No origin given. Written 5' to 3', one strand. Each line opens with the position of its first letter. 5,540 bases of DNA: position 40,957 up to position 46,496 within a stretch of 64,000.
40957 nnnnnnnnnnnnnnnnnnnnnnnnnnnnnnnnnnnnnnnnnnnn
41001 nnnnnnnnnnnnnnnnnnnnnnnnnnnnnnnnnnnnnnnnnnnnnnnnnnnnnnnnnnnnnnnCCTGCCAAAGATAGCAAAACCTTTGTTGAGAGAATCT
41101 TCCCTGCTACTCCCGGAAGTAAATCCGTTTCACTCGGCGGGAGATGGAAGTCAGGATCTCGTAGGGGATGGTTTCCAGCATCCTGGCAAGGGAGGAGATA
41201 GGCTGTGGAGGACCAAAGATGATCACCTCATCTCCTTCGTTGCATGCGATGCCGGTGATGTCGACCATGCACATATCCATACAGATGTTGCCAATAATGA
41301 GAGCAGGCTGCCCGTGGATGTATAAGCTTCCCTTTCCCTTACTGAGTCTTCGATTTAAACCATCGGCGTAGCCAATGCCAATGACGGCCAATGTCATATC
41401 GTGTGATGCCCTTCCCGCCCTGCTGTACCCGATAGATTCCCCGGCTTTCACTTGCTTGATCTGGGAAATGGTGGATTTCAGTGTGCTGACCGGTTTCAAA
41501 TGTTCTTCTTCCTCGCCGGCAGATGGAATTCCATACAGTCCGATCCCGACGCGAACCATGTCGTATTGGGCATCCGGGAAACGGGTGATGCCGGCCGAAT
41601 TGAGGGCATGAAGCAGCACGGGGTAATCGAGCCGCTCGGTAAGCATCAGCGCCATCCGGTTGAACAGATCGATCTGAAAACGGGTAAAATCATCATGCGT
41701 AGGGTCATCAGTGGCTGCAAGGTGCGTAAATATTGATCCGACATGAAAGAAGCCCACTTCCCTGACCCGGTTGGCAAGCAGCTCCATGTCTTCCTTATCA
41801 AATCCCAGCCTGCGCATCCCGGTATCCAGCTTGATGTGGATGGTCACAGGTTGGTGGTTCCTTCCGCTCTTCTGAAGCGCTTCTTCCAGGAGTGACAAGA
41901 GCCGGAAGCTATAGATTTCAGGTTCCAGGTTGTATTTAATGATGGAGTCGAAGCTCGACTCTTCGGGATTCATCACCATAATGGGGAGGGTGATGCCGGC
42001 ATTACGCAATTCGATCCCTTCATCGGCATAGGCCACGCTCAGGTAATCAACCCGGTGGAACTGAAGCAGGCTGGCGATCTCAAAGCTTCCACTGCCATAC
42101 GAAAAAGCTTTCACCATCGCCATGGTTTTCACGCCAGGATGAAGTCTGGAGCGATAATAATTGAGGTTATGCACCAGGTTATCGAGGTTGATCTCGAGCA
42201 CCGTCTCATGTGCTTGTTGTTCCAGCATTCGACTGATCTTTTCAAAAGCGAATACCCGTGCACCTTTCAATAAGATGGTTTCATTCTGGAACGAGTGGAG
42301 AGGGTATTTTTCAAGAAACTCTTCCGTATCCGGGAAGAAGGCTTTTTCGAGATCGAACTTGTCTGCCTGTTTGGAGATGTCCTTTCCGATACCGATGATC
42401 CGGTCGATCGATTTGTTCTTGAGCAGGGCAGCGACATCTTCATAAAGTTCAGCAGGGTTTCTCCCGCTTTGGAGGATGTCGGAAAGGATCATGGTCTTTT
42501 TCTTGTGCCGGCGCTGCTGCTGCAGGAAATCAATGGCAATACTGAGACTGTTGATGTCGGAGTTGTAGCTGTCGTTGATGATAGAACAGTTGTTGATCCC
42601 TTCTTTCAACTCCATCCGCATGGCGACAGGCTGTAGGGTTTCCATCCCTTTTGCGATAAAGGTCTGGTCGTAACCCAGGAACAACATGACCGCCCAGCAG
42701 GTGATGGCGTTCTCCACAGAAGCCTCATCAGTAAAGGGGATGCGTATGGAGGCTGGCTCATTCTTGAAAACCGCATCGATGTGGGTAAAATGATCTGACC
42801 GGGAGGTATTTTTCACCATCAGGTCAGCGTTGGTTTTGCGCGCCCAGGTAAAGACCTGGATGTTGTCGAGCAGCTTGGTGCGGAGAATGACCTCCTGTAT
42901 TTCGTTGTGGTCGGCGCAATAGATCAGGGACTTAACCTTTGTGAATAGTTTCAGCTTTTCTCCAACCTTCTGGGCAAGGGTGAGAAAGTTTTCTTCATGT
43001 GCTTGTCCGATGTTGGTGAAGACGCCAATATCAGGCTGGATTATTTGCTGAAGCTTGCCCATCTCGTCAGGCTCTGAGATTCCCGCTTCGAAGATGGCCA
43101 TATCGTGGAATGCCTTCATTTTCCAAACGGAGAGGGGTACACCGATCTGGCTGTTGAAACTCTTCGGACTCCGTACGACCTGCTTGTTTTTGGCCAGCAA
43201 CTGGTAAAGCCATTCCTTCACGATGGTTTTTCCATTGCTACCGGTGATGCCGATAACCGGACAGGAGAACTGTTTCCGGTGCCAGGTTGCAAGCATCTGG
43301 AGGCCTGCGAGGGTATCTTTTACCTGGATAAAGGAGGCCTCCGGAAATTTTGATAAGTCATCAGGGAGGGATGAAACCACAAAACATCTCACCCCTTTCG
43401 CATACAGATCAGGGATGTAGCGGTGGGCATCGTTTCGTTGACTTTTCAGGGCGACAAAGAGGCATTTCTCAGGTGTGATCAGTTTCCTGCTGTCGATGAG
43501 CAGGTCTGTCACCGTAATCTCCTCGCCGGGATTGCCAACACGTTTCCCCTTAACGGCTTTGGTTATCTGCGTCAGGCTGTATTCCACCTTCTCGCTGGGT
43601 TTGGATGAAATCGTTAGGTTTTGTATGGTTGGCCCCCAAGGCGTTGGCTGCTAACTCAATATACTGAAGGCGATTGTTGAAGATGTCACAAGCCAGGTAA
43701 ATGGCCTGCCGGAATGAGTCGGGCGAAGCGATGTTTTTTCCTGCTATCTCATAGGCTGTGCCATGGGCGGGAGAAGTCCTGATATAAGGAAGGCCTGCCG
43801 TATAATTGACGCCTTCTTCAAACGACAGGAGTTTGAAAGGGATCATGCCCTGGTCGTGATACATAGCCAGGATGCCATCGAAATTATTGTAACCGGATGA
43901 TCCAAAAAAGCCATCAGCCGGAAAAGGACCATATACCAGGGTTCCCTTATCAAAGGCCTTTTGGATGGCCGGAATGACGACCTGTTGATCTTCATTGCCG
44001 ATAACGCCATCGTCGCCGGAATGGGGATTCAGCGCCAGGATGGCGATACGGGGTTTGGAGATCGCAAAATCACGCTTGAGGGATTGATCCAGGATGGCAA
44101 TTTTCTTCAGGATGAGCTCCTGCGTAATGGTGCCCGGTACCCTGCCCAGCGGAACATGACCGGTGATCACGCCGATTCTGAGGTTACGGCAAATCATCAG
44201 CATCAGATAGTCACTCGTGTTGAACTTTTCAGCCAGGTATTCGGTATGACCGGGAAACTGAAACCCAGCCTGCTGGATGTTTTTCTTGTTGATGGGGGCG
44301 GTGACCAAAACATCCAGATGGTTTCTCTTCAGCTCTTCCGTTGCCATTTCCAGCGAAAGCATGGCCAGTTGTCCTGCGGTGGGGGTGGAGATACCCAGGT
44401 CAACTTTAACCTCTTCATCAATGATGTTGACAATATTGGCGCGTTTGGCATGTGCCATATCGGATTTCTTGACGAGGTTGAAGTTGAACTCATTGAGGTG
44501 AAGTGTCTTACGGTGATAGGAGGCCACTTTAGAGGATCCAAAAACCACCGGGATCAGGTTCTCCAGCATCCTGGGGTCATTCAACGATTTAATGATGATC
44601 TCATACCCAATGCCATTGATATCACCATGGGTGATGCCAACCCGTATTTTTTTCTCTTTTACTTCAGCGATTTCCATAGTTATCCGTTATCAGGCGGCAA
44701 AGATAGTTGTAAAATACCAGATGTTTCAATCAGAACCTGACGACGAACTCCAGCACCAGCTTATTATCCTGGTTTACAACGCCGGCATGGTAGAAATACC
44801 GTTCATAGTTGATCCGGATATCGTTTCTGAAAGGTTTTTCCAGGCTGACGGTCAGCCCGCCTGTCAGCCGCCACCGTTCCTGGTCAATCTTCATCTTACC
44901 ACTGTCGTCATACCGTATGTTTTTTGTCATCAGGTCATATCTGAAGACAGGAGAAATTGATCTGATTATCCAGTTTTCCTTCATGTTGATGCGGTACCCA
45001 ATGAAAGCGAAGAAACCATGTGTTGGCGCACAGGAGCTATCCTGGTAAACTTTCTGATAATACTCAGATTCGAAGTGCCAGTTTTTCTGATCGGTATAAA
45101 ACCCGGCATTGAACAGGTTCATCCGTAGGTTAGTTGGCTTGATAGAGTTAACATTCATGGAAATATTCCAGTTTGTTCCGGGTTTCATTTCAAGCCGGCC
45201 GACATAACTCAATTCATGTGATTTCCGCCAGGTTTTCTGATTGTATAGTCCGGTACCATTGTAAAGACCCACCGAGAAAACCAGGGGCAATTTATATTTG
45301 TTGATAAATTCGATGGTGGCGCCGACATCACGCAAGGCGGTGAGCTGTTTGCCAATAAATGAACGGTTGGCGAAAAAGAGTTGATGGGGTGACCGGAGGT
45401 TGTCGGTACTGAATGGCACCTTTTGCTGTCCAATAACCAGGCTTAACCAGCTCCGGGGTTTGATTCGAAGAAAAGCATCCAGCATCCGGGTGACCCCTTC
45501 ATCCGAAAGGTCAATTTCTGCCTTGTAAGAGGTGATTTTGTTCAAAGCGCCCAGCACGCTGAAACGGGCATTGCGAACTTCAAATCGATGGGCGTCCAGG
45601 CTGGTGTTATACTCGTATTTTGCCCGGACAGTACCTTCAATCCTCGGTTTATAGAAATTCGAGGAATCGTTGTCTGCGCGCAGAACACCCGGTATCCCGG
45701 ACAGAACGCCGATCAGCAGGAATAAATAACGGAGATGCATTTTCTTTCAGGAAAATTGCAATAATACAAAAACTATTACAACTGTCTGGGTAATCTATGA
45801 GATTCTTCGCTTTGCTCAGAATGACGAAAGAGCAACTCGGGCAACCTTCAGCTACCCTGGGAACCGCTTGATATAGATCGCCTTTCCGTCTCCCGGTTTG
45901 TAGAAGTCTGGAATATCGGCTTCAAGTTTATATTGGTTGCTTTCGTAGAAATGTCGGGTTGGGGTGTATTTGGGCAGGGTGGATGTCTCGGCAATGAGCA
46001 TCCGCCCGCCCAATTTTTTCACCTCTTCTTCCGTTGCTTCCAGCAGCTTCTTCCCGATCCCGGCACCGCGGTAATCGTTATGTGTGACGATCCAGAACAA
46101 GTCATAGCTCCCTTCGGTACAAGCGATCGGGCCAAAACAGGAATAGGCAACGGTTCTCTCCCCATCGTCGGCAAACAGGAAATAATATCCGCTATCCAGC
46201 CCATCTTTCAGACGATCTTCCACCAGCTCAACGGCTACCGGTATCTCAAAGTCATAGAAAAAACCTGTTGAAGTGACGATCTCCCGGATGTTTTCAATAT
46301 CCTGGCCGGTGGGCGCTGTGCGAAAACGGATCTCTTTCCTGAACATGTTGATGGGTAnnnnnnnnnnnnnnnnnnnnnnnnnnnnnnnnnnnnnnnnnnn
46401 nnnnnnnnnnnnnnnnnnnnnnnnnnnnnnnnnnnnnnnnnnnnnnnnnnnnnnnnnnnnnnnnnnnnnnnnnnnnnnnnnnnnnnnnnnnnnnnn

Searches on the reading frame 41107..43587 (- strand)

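Call 52: search_protein_families(library=pfam, proteins=[window:41107-43587:-], max_evalue=0.00001)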
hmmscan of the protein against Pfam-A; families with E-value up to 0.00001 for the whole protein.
window:41107-43587:- (826 aa): 4 families
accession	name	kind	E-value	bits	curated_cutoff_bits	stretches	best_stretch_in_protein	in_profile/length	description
PF01168.26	Ala_racemase_N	-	7.7e-55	186.4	24.1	1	466-687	1-218/220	Alanine racemase, N-terminal domain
PF00842.27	Ala_racemase_C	-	2.2e-42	144.1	25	1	700-823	1-127/127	Alanine racemase, C-terminal domain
PF08245.18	Mur_ligase_M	-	1.5e-29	103.8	24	1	114-300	1-199/200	Mur ligase middle domain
PF02875.26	Mur_ligase_C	-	1.1e-08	36.4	28.4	1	323-444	1-127/127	Mur ligase, glutamate ligase domain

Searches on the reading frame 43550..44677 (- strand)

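Call 52: search_protein_families(library=pfam, proteins=[window:43550-44677:-], max_evalue=0.00001)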
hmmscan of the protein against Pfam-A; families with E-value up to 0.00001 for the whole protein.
window:43550-44677:- (375 aa): 1 family
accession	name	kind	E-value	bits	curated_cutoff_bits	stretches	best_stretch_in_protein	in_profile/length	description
PF04166.17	PdxA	-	2.3e-110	369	27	1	42-329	4-286/286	Pyridoxal phosphate biosynthetic protein PdxA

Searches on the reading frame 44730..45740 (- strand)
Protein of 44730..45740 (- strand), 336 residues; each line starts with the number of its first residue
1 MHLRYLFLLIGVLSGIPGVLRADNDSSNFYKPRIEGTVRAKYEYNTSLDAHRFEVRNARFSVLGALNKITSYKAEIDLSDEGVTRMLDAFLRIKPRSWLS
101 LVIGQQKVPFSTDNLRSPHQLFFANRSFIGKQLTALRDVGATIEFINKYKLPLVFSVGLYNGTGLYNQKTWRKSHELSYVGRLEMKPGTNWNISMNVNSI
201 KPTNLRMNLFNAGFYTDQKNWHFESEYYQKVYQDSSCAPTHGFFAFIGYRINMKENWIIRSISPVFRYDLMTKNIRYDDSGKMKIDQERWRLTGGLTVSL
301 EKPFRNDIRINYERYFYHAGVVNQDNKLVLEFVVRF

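Call 52: search_protein_families(library=pfam, proteins=[window:44730-45740:-], max_evalue=0.00001)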
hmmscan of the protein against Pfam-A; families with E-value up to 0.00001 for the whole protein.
window:44730-45740:- (336 aa): 1 family
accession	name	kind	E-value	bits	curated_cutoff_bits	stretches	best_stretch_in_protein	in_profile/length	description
PF07396.17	Porin_O_P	-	4.1e-09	36.6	20.9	1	43-182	17-160/370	Phosphate-selective porin O and P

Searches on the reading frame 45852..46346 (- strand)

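Call 52: search_protein_families(library=pfam, proteins=[window:45852-46346:-], max_evalue=0.00001)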
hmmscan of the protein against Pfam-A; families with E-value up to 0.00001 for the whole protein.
window:45852-46346:- (164 aa): 2 families
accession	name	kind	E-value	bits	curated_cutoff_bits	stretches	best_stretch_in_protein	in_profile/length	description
PF13508.13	Acetyltransf_7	-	1.2e-10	42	27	1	54-140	3-83/84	Acetyltransferase (GNAT) domain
PF00583.31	Acetyltransf_1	-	6.1e-10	39.8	20.7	1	48-135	27-112/116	Acetyltransferase (GNAT) family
